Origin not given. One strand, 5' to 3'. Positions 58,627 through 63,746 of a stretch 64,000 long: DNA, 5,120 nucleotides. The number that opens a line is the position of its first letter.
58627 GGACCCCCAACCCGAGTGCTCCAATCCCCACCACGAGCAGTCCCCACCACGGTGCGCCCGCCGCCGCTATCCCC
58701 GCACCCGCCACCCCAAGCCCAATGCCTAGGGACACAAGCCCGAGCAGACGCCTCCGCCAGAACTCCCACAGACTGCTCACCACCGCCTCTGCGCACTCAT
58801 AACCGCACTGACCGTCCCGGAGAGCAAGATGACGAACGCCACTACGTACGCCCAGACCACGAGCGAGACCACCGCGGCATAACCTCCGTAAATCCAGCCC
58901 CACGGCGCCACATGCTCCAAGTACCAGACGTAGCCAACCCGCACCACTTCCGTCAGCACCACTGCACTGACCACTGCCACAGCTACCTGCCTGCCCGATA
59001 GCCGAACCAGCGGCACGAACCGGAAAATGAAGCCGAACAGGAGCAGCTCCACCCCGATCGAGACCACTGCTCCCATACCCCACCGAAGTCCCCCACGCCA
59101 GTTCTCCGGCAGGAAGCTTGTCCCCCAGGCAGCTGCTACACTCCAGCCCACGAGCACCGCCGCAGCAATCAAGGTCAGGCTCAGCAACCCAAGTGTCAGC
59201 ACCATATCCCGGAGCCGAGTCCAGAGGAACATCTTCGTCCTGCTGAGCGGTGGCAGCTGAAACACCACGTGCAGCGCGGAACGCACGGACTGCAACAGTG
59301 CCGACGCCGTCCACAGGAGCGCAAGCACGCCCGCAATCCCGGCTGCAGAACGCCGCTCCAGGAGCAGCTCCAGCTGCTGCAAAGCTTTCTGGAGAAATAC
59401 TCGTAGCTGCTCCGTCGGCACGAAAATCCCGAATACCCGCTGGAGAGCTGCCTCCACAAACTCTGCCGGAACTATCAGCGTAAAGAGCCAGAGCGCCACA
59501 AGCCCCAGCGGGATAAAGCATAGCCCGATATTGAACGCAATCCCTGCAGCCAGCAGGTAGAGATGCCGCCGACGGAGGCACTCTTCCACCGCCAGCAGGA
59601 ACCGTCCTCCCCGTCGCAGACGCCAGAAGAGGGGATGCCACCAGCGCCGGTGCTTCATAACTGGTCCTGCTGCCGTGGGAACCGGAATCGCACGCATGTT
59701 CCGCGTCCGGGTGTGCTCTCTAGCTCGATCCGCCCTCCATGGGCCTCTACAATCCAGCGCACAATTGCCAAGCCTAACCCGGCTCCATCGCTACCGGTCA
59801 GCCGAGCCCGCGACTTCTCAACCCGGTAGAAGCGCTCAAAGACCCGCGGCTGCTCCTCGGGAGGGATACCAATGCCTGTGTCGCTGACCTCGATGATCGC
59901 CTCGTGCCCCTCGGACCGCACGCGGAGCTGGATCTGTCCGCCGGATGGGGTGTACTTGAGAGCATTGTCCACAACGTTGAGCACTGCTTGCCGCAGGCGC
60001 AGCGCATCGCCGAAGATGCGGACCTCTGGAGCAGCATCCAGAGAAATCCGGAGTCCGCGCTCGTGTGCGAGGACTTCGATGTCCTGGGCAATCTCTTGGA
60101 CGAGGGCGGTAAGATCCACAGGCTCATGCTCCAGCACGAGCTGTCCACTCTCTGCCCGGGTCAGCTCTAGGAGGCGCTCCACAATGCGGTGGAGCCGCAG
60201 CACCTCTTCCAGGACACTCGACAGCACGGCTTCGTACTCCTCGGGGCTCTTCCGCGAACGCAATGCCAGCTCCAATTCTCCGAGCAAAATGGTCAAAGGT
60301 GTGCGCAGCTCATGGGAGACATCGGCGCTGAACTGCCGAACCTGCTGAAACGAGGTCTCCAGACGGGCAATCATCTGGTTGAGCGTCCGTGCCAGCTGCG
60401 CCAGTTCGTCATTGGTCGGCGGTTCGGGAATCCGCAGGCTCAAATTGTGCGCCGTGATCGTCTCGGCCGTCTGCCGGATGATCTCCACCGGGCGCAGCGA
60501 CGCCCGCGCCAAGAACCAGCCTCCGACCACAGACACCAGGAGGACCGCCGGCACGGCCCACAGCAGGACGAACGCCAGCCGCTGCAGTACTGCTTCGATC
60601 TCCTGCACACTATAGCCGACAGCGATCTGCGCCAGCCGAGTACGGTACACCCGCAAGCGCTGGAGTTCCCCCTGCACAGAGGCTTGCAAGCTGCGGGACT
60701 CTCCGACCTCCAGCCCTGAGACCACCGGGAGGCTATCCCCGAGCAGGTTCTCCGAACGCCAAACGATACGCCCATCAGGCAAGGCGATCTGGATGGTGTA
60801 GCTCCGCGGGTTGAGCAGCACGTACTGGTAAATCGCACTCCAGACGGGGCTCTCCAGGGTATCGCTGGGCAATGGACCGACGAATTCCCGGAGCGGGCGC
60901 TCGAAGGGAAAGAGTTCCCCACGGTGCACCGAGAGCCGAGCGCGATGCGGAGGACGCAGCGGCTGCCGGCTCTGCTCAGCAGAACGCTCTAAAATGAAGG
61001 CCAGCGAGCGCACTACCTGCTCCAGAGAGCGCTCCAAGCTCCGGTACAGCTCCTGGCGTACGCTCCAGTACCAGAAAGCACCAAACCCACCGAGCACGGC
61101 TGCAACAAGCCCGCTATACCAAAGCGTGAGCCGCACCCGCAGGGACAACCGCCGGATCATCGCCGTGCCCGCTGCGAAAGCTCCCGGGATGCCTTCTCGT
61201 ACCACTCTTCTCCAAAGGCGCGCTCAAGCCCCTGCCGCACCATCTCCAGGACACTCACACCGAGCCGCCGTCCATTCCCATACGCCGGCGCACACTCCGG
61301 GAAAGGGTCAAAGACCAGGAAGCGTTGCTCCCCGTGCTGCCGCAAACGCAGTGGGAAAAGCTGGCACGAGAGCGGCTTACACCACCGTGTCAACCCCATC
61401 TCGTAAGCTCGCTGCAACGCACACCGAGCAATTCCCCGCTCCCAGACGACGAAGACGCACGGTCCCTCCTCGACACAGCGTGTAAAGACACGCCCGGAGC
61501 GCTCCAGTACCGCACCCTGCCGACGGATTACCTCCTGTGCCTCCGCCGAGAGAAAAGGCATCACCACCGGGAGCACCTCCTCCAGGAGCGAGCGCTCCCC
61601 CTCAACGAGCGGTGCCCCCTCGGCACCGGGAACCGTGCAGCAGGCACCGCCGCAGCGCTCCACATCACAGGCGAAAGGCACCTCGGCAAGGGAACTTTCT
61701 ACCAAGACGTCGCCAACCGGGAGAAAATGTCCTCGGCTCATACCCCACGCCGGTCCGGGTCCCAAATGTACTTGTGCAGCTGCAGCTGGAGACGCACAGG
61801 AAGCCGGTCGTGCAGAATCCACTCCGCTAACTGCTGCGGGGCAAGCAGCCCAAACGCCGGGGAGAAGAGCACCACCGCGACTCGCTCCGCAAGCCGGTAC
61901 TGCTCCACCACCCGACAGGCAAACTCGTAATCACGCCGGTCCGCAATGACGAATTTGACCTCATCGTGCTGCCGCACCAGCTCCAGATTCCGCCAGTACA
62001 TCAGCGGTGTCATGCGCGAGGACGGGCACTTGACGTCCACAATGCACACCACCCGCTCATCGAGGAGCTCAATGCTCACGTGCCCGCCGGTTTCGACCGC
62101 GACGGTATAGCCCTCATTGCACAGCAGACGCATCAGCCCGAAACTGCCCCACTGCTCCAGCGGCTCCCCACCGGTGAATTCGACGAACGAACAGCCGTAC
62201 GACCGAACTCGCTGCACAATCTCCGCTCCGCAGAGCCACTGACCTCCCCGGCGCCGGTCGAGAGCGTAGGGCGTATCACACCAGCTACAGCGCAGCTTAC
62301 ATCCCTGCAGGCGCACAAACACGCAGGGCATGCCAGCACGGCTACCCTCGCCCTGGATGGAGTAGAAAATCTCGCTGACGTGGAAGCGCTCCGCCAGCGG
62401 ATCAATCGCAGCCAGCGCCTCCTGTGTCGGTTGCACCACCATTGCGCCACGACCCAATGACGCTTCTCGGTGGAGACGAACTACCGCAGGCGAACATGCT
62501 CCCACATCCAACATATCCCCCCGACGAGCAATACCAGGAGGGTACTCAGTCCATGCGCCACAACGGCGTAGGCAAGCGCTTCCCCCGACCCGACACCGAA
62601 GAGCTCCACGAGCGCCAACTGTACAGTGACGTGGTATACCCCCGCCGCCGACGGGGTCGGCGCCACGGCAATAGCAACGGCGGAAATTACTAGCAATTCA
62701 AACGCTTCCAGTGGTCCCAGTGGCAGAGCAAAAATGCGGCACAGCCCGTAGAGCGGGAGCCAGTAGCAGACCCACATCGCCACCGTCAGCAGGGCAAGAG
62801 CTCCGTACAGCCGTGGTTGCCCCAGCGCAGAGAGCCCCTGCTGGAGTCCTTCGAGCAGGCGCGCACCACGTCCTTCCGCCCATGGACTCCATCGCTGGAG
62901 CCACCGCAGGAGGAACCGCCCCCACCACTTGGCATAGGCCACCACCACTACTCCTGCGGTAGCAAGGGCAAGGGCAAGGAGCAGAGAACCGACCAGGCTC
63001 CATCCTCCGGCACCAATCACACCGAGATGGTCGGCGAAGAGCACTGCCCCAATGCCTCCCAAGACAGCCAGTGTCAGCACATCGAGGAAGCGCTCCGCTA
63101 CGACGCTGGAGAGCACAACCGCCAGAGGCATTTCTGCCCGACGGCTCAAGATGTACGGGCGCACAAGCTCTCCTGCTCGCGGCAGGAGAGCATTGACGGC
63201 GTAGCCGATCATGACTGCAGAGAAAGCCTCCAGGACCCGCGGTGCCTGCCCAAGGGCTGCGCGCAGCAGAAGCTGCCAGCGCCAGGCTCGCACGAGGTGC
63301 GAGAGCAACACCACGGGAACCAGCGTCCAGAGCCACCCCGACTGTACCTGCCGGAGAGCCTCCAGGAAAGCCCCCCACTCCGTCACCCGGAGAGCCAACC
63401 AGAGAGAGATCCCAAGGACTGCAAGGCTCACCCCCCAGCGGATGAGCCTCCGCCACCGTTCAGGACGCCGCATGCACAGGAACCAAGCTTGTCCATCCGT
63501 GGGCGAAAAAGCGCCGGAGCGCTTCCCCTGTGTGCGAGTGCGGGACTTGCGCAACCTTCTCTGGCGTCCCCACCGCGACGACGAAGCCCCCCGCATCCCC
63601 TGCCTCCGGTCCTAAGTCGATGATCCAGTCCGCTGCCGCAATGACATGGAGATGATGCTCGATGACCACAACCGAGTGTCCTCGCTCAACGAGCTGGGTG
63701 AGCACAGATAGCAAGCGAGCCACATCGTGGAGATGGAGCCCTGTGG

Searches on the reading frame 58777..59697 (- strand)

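Call 12: search_protein_families(library=pfam, proteins=[window:58777-59697:-])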
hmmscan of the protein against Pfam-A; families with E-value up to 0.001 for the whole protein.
window:58777-59697:- (306 aa): 1 family
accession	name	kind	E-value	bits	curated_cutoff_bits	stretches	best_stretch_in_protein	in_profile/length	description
PF03631.20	Virul_fac_BrkB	-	4.1e-30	105.7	33.7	1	43-303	2-258/259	Virulence factor BrkB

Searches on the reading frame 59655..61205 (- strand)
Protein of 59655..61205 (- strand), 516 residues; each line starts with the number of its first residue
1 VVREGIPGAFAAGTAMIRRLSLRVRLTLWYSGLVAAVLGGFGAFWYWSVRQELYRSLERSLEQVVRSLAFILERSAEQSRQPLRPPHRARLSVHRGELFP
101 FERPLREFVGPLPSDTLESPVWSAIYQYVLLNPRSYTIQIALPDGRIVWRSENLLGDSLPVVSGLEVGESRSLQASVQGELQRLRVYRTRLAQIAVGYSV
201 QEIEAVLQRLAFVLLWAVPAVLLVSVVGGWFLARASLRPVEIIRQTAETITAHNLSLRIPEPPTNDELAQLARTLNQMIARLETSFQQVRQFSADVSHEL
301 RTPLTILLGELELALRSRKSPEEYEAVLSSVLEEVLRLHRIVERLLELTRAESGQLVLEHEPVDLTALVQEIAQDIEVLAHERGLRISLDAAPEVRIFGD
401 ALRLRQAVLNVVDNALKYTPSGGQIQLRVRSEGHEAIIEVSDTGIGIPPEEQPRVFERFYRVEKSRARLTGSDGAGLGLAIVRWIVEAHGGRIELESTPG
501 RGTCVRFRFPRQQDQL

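Call 12: search_protein_families(library=pfam, proteins=[window:59655-61205:-])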
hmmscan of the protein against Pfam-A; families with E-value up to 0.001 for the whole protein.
window:59655-61205:- (516 aa): 4 families
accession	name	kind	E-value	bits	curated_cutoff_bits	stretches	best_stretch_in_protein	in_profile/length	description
PF02518.31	HATPase_c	-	7.3e-35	120.2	26.4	1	399-512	1-110/111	Histidine kinase-, DNA gyrase B-, and HSP90-like ATPase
PF00512.31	HisKA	-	2.7e-17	63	26.9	1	289-354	2-66/66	His Kinase A (phospho-acceptor) domain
PF00672.30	HAMP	-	2e-13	50.9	25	1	231-283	1-52/53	HAMP domain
PF13581.12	HATPase_c_2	-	0.00017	22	27.4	1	407-508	39-126/127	Histidine kinase-like ATPase domain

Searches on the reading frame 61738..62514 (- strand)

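Call 12: search_protein_families(library=pfam, proteins=[window:61738-62514:-])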
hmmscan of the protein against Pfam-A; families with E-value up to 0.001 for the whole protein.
window:61738-62514:- (258 aa): 2 families
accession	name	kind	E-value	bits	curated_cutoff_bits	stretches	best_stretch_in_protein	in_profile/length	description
PF04055.27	Radical_SAM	-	9.5e-09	36.1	29.5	1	70-152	5-95/166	Radical SAM superfamily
PF13353.11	Fer4_12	-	5e-05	24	22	1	53-123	1-68/137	4Fe-4S single cluster domain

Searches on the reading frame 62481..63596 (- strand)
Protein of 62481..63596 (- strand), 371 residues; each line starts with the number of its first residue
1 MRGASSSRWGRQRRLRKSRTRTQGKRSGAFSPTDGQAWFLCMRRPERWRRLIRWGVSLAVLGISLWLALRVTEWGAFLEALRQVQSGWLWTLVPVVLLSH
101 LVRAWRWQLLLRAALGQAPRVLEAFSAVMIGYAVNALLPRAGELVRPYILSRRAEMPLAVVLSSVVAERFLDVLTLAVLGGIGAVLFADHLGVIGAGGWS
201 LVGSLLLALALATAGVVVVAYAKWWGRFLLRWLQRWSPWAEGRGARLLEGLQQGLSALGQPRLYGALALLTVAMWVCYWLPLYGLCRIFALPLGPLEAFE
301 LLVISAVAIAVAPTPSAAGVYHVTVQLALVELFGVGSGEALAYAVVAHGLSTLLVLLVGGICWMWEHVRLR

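Call 12: search_protein_families(library=pfam, proteins=[window:62481-63596:-])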
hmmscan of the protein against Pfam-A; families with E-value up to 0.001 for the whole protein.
window:62481-63596:- (371 aa): 1 family
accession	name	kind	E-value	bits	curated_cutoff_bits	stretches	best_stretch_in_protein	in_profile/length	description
PF03706.18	LPG_synthase_TM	-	3.4e-49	168.4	33.4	1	56-359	3-302/302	Lysylphosphatidylglycerol synthase TM region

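Call 20: find_encoding_contigs(protein=window:62481-63596:-, flank=10000, max_places=4)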
Protein window:62481-63596:- (371 aa): no gene with exactly this product is on record in the collection.
